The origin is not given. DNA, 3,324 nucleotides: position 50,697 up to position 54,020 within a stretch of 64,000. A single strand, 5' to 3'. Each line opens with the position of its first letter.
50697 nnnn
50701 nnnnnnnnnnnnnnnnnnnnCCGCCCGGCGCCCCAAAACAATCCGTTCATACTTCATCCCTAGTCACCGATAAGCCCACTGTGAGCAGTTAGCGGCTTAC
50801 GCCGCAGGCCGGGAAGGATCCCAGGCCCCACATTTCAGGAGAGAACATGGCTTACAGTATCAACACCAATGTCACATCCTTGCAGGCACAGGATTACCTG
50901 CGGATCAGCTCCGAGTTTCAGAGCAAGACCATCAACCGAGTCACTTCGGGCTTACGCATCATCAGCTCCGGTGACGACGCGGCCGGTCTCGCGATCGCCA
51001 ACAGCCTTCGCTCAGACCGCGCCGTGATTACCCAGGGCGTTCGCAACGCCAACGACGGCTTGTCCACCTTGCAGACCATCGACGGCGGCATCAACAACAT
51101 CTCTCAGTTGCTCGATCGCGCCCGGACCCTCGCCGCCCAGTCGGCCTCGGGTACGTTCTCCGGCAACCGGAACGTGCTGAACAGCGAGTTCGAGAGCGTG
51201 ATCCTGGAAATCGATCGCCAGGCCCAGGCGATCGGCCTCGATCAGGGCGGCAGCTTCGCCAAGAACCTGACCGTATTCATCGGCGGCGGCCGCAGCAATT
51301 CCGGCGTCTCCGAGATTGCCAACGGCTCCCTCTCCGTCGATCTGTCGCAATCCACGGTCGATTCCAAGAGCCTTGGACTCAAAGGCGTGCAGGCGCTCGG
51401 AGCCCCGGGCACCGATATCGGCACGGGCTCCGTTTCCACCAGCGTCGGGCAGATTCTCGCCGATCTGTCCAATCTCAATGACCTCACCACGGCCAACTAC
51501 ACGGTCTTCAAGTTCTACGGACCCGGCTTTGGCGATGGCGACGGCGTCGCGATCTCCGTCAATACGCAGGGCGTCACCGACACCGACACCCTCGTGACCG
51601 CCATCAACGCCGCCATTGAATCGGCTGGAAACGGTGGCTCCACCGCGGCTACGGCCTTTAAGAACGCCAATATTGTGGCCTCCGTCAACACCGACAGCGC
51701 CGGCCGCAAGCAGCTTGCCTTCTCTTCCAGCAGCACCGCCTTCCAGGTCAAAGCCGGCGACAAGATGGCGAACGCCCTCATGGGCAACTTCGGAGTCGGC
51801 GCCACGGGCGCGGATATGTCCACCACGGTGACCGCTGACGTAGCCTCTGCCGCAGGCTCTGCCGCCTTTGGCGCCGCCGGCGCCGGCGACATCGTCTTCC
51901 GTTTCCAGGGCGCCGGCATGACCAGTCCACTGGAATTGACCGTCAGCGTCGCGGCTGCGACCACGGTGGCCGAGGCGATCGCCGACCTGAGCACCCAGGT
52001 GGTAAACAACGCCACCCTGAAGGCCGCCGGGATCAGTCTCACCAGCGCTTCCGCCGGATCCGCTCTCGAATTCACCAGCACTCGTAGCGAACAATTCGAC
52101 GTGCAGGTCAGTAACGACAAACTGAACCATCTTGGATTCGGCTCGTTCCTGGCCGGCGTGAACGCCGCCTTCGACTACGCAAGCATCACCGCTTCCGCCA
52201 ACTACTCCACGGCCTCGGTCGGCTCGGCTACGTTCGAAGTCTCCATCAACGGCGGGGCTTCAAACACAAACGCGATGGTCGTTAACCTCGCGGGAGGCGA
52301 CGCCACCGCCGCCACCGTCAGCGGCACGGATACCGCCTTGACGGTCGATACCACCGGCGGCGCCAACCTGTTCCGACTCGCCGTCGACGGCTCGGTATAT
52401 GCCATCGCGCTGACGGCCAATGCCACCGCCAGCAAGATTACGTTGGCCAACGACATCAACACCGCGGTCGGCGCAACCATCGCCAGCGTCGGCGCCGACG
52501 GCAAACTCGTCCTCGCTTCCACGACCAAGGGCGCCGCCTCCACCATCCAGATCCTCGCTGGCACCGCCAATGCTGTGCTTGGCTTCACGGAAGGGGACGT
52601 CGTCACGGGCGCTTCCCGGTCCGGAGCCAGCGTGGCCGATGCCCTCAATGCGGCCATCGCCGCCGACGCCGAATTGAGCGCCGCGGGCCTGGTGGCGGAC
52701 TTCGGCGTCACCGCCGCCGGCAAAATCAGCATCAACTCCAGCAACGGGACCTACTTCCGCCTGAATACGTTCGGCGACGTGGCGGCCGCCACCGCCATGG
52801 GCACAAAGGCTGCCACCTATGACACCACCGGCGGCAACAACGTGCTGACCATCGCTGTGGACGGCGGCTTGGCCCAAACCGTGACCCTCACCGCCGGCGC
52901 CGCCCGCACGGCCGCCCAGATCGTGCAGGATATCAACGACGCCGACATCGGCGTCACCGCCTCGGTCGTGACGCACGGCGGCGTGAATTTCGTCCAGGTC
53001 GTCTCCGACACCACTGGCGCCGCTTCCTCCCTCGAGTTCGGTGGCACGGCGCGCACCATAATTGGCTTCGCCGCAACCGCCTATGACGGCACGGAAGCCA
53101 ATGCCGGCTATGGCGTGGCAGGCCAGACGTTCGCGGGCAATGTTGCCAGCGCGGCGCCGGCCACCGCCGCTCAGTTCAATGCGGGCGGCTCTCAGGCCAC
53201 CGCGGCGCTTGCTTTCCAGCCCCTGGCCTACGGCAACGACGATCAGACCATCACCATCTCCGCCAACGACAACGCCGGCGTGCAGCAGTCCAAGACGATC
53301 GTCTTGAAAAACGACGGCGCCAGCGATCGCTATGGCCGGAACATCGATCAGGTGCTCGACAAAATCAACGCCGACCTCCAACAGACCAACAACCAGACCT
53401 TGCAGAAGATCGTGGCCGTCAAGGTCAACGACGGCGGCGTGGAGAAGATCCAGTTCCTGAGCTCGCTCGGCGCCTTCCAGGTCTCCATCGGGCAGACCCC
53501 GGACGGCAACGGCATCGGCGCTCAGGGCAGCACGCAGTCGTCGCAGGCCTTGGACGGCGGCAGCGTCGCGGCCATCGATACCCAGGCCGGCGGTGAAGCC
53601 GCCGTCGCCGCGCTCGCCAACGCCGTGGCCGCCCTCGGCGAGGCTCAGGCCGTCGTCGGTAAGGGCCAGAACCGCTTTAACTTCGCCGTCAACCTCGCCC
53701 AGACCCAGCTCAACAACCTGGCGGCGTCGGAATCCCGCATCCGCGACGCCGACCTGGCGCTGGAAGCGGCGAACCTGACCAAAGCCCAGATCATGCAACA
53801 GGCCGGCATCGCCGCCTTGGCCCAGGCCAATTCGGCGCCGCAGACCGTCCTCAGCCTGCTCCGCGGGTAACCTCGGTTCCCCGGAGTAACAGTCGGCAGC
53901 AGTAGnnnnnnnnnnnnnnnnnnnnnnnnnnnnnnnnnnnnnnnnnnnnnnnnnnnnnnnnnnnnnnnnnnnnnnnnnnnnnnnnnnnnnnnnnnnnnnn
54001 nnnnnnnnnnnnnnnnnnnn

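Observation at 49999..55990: fliW-csrA-flagellin module with a 1007-aa giant flagellin and an adjacent FlmG-like TPR-glycosyltransferase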

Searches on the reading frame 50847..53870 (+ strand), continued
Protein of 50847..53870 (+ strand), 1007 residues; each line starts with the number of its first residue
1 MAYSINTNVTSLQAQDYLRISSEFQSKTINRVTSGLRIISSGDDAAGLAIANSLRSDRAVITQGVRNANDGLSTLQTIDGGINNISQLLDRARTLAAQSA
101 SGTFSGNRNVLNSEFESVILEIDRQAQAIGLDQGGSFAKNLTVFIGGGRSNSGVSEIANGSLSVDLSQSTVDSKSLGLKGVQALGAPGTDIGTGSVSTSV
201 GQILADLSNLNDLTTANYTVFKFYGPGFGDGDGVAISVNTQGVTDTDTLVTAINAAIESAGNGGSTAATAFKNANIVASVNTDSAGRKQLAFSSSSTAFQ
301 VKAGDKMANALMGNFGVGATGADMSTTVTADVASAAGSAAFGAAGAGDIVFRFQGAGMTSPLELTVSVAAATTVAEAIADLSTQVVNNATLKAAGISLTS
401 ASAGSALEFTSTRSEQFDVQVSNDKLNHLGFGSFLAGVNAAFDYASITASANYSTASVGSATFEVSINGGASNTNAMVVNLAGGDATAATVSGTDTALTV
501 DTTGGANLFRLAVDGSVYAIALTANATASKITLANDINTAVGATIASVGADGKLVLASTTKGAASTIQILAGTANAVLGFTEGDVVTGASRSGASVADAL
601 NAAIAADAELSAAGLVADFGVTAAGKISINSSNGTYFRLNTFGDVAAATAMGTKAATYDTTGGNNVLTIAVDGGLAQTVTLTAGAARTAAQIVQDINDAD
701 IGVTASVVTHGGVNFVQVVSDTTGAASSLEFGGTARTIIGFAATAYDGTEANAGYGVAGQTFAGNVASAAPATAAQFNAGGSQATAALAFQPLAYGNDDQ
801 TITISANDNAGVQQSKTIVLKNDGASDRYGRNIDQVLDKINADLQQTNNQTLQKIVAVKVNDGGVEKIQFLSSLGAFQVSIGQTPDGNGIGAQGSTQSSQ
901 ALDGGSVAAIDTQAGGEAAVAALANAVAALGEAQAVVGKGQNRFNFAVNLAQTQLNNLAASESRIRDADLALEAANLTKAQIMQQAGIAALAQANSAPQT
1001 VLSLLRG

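Call 52: fold_search(model_id=the predicted structure, library=pdb)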
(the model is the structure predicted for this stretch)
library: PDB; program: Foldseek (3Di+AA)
matches with E <= 10: 334; with E <= 0.001: 25
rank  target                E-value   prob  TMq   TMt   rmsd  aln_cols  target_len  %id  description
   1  9au6_A                6.6e-11  1.00  0.17  0.22  31.6      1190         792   15  Cryo-EM of Geovibrio thiophilus flagellum (released 2024-11-13)
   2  9n59_A                9.9e-08  1.00  0.17  0.27  35.1      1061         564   16  CryoEM structure of the Azotobacter vinelandii flagellar filament (released 2025-07-16)
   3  9ygu_A7               7.4e-07  1.00  0.12  0.20  23.2       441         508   16  Flagella filament structure in H. pylori composed of flagellin FlaA (released 2026-02-25)
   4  8sug_A                1.4e-06  1.00  0.11  0.20  23.0       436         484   21  Cryo-EM structure of the wild type P. aeruginosa flagellar filament (released 2023-06-14)
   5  9n8g_C                2.4e-06  1.00  0.13  0.27  18.9       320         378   24  In situ sheathed FlaA flagellar filament of Vibrio cholerae (released 2025-09-24)
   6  6iwy                  3.6e-06  1.00  0.09  0.20  30.7       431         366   14  Crystal structure of the flagellar cap protein FliD from Helicobacter pylori (released 2019-05-22)
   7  9n8a_A1               3.8e-06  1.00  0.13  0.27  19.9       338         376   24  In situ structure of the sheathed FlaD flagellar filament in Vibrio cholerae (released 2025-09-24)
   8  7sn4_W                5.8e-06  1.00  0.16  0.27  33.5      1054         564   15  Cryo-EM structure of the enterohemorrhagic E. coli O157:H7 flagellar filament (released 2022-03-16)
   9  9n8m_M1               6.1e-06  1.00  0.13  0.26  21.4       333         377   25  In situ sheathed flagellar FlaC filament in Vibrio cholerae. (released 2025-09-24)
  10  9n8h_A                7.5e-06  1.00  0.13  0.26  21.2       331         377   25  In situ sheathed flagellar filament of Vibrio cholerae resolved with helical reconstruction. (released 2025-09-24)
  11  9p7r_A1               1.3e-05  1.00  0.13  0.27  20.8       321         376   24  In situ structure of the sheathed FlaB flagellar filament in Vibrio cholerae (released 2025-09-24)
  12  6x80_A                1.5e-05  1.00  0.11  0.17  23.7       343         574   22  Structure of the Campylobacter jejuni G508A Flagellar Filament (released 2020-07-08)
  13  9n8g_A                1.6e-05  1.00  0.12  0.27  20.7       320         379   25  In situ sheathed FlaA flagellar filament of Vibrio cholerae (released 2025-09-24)
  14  7sn4_A                3.9e-05  1.00  0.16  0.26  37.1      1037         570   16  Cryo-EM structure of the enterohemorrhagic E. coli O157:H7 flagellar filament (released 2022-03-16)
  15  9atl_A                5.3e-05  1.00  0.12  0.24  23.9       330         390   24  Cryo-EM of Stenotrophomonas maltophilia flagellum (released 2024-11-13)
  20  7sqd_A                3.2e-04  1.00  0.19  0.32  33.8      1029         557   16  Cryo-EM structure of the Achromobacter flagellar filament (released 2022-03-16)
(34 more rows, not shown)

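Call 69: search_protein_families(library=pfam, proteins=[L006:352-1293:-, L006:868-1434:+, L006:1453-1833:+, L006:1902-3635:+, L006:4203-5294:+, L006:3948-5576:-], max_evalue=0.001)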
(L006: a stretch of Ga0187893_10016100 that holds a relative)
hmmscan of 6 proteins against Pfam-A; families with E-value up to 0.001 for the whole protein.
L006:352-1293:- (313 aa): 0 families

L006:868-1434:+ (188 aa): 0 families

L006:1453-1833:+ (126 aa): 1 family
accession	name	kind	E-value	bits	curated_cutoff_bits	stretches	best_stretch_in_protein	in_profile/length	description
PF08818.16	DUF1801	-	3.8e-13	50.1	27.2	1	24-117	2-85/85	Domain of unknown function (DU1801)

L006:1902-3635:+ (577 aa): 20 families
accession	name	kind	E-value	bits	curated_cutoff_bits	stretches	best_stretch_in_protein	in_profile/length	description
PF13414.12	TPR_11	-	2e-42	143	26.8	3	193-228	4-39/42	TPR repeat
PF00515.34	TPR_1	-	1.2e-38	129.8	27.8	2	183-216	1-34/34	Tetratricopeptide repeat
PF07719.23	TPR_2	-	6.3e-37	123.1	27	3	183-216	1-34/34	Tetratricopeptide repeat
PF13432.12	TPR_16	-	2.2e-34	117.9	32.7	6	221-275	1-55/65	Tetratricopeptide repeat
PF14559.12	TPR_19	-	5e-27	94.4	25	3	194-254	2-62/68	Tetratricopeptide repeat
PF13424.12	TPR_12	-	8.6e-26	90.4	30.1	5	6-65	9-76/77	Tetratricopeptide repeat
PF13181.12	TPR_8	-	9.9e-26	88.1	25.7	0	183-216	1-34/34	Tetratricopeptide repeat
PF13431.12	TPR_17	-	8.6e-25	85.3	24.4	2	208-238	4-34/34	Tetratricopeptide repeat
PF13428.12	TPR_14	-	1.1e-18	66.2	23.5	1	218-258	2-42/44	Tetratricopeptide repeat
PF13174.12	TPR_6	-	1.9e-15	56.8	26.3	0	218-249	1-32/33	Tetratricopeptide repeat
PF13176.12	TPR_7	-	2.9e-15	55.4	27.9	0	36-65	1-30/36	Tetratricopeptide repeat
PF13374.12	TPR_10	-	9.6e-14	51.3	27.5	0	34-63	2-31/42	Tetratricopeptide repeat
PF13371.12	TPR_9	-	1.2e-13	51.2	35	2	198-254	10-66/73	Tetratricopeptide repeat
PF23914.1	TPR_CcmH_CycH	-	7.7e-13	49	42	1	188-279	55-149/158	Cytochrome c-type biogenesis protein H TPR domain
PF24575.1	TPR_Slam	-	2.3e-07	31.6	35.2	0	196-237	60-101/104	Surface lipoprotein assembly modifier, N-terminal TPR repeats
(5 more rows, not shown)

L006:4203-5294:+ (363 aa): 0 families

L006:3948-5576:- (542 aa): 2 families
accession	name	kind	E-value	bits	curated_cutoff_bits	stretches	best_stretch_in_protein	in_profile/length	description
PF07195.17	FliD_C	-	1.5e-29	103.5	25.4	1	303-514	1-230/236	Flagellar hook-associated protein 2 C-terminus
PF02465.23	FliD_N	-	8.7e-09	36.3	24.8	1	105-198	4-96/97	Flagellar hook-associated protein 2 N-terminus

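Call 75: find_encoding_contigs(protein=P0019, flank=7000, max_places=1)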
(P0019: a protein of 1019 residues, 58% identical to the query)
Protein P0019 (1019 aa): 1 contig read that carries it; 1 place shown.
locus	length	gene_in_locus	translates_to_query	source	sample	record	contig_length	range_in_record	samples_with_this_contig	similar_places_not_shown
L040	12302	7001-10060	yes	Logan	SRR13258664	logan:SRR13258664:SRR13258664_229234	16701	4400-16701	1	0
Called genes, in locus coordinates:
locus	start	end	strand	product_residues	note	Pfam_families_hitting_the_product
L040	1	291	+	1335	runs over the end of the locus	PF13620:CarboxypepD_reg, PF25183:OMP_b-brl_4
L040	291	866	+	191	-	PF07638:Sigma70_ECF, PF08281:Sigma70_r4_2, PF04545:Sigma70_r4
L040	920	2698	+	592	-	PF00920:ILVD_EDD_N, PF24877:ILV_EDD_C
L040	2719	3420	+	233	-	PF02754:CCG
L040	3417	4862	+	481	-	PF02589:LUD_dom, PF13187:Fer4_9 (faint), PF00037:Fer4 (faint), PF13183:Fer4_8, PF13237:Fer4_10 (faint), PF13534:Fer4_17 (weak), PF11870:LutB_C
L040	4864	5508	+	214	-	PF02589:LUD_dom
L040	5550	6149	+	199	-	PF13505:OMP_b-brl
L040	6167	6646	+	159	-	PF02623:FliW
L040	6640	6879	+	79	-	PF02599:CsrA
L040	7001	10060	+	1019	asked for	PF00669:Flagellin_N, PF00700:Flagellin_C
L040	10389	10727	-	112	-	-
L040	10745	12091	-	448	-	PF02465:FliD_N (weak), PF07195:FliD_C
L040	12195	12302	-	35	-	?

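Call 76: find_encoding_contigs(protein=P0052, flank=7000, max_places=1)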
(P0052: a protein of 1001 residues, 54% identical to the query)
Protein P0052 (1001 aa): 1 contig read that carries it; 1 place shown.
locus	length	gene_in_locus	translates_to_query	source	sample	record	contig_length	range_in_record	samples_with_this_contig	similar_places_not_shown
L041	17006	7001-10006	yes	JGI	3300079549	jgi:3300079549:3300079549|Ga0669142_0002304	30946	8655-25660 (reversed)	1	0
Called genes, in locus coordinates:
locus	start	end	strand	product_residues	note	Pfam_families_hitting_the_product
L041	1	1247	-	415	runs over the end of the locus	PF02874:ATP-synt_ab_N (weak), PF00006:ATP-synt_ab, PF18269:T3SS_ATPase_C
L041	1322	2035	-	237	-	PF02108:FliH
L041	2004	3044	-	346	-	PF03448:MgtE_N (faint), PF14841:FliG_M (weak), PF14842:FliG_N, PF14841:FliG_M, PF14842:FliG_N (weak), PF01706:FliG_C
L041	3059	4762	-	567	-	PF01514:YscJ_FliF, PF08345:YscJ_FliF_C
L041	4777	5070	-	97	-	PF02049:FliE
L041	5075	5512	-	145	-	PF06429:Flg_bbr_C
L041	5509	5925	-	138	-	PF00460:Flg_bb_rod (weak)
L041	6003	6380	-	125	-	PF01850:PIN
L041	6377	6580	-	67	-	-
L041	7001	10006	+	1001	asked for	PF00669:Flagellin_N, PF00700:Flagellin_C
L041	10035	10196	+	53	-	-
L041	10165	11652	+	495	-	PF13432:TPR_16, PF14559:TPR_19 (weak), PF13414:TPR_11 (weak), PF13431:TPR_17 (weak), PF14559:TPR_19, PF13432:TPR_16, PF14559:TPR_19 (weak), PF01075:Glyco_transf_9, +11 more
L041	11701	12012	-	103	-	PF05635:23S_rRNA_IVP, PF22296:bAvd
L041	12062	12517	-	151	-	PF08808:RES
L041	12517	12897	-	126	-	PF20432:Xre-like-HTH, PF09722:Xre_MbcA_ParS_C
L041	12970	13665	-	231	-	PF13677:MotB_plug, PF00691:OmpA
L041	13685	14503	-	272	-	PF01618:MotA_ExbB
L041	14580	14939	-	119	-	-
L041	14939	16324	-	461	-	PF02465:FliD_N (weak), PF07195:FliD_C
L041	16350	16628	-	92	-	PF02599:CsrA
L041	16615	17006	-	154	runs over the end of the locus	PF02623:FliW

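Call 77: find_encoding_contigs(protein=P0096, flank=7000, max_places=1)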
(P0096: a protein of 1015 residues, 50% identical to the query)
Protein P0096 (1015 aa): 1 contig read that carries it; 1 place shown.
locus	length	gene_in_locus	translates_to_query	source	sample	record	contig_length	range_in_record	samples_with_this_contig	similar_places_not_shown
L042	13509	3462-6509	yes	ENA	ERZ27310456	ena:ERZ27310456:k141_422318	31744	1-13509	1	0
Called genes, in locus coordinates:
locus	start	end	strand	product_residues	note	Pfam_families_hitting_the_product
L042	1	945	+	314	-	?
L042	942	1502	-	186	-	-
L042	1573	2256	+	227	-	PF04366:Ysc84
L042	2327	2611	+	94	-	PF14242:DUF4342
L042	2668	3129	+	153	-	PF02623:FliW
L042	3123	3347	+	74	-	PF02599:CsrA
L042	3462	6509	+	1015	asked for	PF00669:Flagellin_N, PF00700:Flagellin_C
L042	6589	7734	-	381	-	PF01408:GFO_IDH_MocA, PF22725:GFO_IDH_MocA_C3, PF02894:GFO_IDH_MocA_C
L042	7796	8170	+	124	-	-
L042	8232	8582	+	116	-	-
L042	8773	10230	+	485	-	-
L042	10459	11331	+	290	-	PF20560:MotA_N, PF01618:MotA_ExbB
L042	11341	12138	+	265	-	PF13677:MotB_plug, PF00691:OmpA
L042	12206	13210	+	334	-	-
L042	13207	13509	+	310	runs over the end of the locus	PF00850:Hist_deacetyl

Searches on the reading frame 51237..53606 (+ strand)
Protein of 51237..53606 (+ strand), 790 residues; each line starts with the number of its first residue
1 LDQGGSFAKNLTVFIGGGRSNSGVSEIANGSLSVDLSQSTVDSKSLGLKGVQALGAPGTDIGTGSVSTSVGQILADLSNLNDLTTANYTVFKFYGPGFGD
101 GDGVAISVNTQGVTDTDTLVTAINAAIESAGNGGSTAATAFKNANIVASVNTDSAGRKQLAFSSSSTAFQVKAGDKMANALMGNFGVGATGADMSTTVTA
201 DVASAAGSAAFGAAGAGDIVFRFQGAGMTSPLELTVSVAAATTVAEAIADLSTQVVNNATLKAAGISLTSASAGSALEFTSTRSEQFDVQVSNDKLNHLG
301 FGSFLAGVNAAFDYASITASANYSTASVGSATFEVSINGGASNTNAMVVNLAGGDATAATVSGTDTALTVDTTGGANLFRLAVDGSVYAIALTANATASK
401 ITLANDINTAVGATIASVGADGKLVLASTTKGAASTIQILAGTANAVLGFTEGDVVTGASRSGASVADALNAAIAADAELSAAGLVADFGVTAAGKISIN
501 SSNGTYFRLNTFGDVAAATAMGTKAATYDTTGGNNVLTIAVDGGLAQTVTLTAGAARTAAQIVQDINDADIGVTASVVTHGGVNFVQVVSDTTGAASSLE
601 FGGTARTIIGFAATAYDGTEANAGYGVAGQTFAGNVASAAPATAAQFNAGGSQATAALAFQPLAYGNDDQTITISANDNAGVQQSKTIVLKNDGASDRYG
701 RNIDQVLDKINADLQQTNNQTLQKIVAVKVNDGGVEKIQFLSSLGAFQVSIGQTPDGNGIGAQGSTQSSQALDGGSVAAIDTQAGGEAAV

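Call 32: search_protein_families(library=pfam, proteins=[window:51237-53606:+], max_evalue=10)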
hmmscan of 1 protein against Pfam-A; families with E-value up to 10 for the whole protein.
window:51237-53606:+ (790 aa): 2 families
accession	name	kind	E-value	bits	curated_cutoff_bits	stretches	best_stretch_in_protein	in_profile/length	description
PF17996.7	CE2_N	-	0.022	15.3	27.9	1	342-406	8-70/108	Carbohydrate esterase 2 N-terminal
PF02980.22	FokI_dom_2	-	0.11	13.1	25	1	674-727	54-106/136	FokI, recognition domain, subdomain 2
